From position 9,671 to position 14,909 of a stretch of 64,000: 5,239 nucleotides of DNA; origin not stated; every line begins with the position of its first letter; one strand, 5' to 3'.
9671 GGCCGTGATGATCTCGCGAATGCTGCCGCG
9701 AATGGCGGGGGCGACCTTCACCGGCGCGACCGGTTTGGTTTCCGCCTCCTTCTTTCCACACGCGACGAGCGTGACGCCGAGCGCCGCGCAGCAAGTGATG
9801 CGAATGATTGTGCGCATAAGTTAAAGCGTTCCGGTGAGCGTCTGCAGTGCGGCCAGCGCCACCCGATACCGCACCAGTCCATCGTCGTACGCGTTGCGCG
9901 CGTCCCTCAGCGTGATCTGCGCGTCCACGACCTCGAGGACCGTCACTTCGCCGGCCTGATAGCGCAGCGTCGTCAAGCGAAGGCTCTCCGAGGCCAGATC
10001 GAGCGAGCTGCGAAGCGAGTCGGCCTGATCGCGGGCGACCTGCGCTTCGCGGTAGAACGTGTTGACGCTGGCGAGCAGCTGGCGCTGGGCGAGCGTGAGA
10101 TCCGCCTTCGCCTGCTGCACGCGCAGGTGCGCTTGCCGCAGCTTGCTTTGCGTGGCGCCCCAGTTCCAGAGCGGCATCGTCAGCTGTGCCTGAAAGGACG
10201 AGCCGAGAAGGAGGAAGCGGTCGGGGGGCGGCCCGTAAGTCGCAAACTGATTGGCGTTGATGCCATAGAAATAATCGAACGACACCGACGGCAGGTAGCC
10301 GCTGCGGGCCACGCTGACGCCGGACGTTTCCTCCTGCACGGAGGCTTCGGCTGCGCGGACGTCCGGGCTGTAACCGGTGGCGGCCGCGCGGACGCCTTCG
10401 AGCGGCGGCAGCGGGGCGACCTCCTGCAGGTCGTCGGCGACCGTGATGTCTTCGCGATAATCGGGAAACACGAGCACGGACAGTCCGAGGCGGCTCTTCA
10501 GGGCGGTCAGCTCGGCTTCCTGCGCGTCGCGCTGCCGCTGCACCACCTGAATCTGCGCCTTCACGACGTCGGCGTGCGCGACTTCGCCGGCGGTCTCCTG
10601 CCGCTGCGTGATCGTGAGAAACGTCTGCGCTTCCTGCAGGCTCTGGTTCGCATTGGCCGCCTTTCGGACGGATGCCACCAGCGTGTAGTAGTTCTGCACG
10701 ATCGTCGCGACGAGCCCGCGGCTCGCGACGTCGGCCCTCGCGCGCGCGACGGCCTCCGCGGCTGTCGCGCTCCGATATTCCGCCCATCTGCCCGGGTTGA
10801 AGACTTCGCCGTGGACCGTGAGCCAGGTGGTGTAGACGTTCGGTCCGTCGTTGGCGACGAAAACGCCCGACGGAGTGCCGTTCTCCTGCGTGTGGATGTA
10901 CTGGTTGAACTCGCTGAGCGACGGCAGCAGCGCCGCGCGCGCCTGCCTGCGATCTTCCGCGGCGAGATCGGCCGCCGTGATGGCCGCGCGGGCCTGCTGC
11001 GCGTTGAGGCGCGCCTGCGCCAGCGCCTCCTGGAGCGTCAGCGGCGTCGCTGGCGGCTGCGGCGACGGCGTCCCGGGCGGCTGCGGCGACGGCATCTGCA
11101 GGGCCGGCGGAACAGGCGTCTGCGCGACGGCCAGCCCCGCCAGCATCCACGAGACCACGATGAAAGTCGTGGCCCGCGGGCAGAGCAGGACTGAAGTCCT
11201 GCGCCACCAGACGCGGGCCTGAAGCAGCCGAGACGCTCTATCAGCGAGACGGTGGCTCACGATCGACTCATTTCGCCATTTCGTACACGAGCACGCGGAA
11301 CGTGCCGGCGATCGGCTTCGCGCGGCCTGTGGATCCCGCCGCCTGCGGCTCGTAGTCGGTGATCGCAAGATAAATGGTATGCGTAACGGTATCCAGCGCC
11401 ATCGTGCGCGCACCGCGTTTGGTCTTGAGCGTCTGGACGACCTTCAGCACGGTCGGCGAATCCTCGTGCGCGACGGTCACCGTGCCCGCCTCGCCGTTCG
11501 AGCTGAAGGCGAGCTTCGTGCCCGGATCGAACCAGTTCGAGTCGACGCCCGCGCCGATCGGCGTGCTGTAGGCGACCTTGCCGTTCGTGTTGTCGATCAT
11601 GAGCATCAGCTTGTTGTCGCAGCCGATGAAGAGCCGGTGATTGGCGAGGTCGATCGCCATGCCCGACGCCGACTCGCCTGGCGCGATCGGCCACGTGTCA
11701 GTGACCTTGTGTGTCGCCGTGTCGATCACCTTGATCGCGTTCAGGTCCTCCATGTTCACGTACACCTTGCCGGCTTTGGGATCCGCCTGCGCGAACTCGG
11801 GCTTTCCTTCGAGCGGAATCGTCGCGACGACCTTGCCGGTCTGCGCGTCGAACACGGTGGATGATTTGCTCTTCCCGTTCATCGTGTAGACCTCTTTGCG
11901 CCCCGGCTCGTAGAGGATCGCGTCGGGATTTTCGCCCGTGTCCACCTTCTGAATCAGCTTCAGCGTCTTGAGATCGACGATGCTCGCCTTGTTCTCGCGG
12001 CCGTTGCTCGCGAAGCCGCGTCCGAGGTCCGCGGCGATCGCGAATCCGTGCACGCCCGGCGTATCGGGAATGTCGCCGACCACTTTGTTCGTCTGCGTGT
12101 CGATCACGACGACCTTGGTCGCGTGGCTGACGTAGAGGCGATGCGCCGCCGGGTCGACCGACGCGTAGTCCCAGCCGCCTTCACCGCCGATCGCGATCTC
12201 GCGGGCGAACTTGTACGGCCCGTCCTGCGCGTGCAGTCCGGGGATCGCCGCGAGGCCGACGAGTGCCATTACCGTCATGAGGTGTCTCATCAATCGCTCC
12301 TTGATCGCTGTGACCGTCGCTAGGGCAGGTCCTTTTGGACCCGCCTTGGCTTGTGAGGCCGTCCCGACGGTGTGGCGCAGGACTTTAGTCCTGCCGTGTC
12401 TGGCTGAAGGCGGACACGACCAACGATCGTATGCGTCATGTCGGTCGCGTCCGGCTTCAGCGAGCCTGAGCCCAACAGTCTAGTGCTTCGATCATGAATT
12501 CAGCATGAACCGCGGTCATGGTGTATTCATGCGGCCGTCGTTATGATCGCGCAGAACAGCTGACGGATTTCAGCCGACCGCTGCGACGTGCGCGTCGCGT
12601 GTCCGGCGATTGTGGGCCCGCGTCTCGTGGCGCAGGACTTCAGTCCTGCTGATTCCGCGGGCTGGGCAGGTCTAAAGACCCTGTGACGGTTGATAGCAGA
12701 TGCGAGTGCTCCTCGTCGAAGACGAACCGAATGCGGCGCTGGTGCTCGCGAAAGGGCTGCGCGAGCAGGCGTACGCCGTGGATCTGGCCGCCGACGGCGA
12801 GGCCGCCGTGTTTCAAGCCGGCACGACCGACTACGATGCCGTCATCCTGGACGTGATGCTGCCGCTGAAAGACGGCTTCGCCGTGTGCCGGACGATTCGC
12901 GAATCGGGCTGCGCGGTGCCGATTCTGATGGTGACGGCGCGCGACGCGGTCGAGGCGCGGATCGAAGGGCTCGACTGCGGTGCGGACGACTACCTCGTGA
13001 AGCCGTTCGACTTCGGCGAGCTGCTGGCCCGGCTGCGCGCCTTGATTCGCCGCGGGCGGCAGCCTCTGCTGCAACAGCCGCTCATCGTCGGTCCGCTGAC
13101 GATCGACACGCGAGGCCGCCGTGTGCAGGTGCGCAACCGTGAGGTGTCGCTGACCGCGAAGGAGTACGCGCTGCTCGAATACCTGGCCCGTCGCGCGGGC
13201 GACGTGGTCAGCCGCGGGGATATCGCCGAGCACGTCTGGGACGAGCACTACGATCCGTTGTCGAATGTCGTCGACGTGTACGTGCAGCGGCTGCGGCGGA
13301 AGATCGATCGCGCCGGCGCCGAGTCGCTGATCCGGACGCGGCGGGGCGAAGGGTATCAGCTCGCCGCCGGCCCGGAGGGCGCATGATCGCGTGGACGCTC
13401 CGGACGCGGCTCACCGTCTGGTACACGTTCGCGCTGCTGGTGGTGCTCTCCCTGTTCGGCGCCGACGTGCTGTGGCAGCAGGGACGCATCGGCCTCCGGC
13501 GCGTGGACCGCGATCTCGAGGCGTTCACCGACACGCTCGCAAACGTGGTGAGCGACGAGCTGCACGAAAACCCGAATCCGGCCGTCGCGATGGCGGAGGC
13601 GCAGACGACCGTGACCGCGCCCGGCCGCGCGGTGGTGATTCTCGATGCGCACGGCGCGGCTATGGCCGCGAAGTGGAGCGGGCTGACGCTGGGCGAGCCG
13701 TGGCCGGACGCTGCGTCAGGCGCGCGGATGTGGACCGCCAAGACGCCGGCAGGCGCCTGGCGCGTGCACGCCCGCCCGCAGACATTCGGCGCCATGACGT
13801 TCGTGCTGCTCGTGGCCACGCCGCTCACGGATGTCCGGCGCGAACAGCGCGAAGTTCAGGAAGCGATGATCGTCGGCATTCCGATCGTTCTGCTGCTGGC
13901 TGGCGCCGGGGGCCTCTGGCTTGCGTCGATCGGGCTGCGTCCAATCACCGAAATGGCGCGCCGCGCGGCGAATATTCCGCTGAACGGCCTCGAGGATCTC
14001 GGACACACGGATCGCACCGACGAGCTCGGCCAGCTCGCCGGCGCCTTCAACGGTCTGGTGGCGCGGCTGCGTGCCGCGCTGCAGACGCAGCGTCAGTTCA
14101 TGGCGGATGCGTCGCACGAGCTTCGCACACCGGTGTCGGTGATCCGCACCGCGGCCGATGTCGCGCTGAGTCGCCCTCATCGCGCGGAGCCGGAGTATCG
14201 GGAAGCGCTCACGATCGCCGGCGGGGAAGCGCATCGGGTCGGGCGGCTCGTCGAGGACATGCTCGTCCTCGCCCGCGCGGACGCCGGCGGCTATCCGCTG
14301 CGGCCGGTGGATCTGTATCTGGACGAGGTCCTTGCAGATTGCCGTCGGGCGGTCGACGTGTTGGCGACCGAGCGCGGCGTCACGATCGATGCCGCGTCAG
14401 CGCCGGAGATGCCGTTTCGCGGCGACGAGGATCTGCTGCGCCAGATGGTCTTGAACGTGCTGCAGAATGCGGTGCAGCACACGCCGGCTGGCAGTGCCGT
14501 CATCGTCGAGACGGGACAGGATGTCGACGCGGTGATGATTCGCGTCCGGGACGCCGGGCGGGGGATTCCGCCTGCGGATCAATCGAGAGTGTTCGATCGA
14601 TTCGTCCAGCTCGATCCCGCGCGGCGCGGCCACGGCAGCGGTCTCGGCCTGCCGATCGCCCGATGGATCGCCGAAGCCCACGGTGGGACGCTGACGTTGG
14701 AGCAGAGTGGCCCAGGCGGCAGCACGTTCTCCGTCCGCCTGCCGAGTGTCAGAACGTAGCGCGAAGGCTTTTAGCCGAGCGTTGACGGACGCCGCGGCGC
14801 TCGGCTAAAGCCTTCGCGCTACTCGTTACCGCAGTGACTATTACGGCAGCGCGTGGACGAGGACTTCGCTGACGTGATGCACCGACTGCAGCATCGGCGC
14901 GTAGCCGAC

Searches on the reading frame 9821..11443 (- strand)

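Call 76: search_protein_families(library=pfam, proteins=[window:9821-11443:-], max_evalue=0.0001)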
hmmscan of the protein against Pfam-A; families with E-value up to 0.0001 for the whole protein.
window:9821-11443:- (540 aa): 1 family
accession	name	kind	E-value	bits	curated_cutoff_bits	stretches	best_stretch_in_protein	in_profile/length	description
PF02321.23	OEP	-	3.7e-49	167.5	22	2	358-538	11-187/187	Outer membrane efflux protein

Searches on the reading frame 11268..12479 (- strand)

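Call 76: search_protein_families(library=pfam, proteins=[window:11268-12479:-], max_evalue=0.0001)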
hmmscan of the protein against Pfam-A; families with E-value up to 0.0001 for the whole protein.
window:11268-12479:- (403 aa): 3 families
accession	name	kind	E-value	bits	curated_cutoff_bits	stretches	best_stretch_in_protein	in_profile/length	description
PF02239.22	Cytochrom_D1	-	1.1e-09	37.8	25.5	1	205-270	248-316/368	Cytochrome D1 heme domain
PF25174.1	Beta-prop_THOC3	-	1.3e-05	24.8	305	0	153-262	14-125/272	THOC3 beta-propeller domain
PF21783.3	YNCE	-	4e-05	23.5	27.1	0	119-223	220-324/339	YNCE-like beta-propeller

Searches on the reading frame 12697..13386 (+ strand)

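Call 76: search_protein_families(library=pfam, proteins=[window:12697-13386:+], max_evalue=0.0001)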
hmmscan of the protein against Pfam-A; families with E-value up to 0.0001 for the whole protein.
window:12697-13386:+ (229 aa): 3 families
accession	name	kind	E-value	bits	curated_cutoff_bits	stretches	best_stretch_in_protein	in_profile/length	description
PF00072.30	Response_reg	-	3.3e-27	95.3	30.2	1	4-113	1-110/111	Response regulator receiver domain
PF00486.34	Trans_reg_C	-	2.2e-26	92.1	26.2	1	148-222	2-77/77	Transcriptional regulatory protein, C terminal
PF21695.3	GlnR_1st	-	2e-05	24.9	27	1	2-115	1-109/111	Transcription regulator GlnR, N-terminal domain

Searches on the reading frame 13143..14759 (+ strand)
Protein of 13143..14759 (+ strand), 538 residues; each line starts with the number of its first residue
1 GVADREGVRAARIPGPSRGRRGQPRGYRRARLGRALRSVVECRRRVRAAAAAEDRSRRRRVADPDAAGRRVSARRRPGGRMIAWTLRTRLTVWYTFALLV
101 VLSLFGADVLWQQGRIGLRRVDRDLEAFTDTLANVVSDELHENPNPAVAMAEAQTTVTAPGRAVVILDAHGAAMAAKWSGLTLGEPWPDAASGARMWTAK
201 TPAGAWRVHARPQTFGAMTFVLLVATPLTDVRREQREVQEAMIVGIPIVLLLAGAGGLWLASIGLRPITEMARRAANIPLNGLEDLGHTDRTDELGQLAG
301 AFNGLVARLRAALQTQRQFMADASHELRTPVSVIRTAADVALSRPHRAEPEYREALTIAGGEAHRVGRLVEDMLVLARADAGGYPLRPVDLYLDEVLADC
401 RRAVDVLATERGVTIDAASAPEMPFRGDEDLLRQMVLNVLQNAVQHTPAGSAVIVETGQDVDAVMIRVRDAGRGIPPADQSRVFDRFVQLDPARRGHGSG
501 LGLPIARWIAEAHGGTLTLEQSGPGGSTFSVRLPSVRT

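Call 76: search_protein_families(library=pfam, proteins=[window:13143-14759:+], max_evalue=0.0001)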
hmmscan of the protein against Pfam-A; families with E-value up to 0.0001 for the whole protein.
window:13143-14759:+ (538 aa): 3 families
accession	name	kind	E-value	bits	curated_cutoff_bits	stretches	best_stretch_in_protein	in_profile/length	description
PF02518.31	HATPase_c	-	3.7e-27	95.4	26.4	1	427-535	1-109/111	Histidine kinase-, DNA gyrase B-, and HSP90-like ATPase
PF00512.31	HisKA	-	7.5e-16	58.4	26.9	1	316-382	2-66/66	His Kinase A (phospho-acceptor) domain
PF00672.30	HAMP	-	1.9e-08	34.9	25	1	259-311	1-53/53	HAMP domain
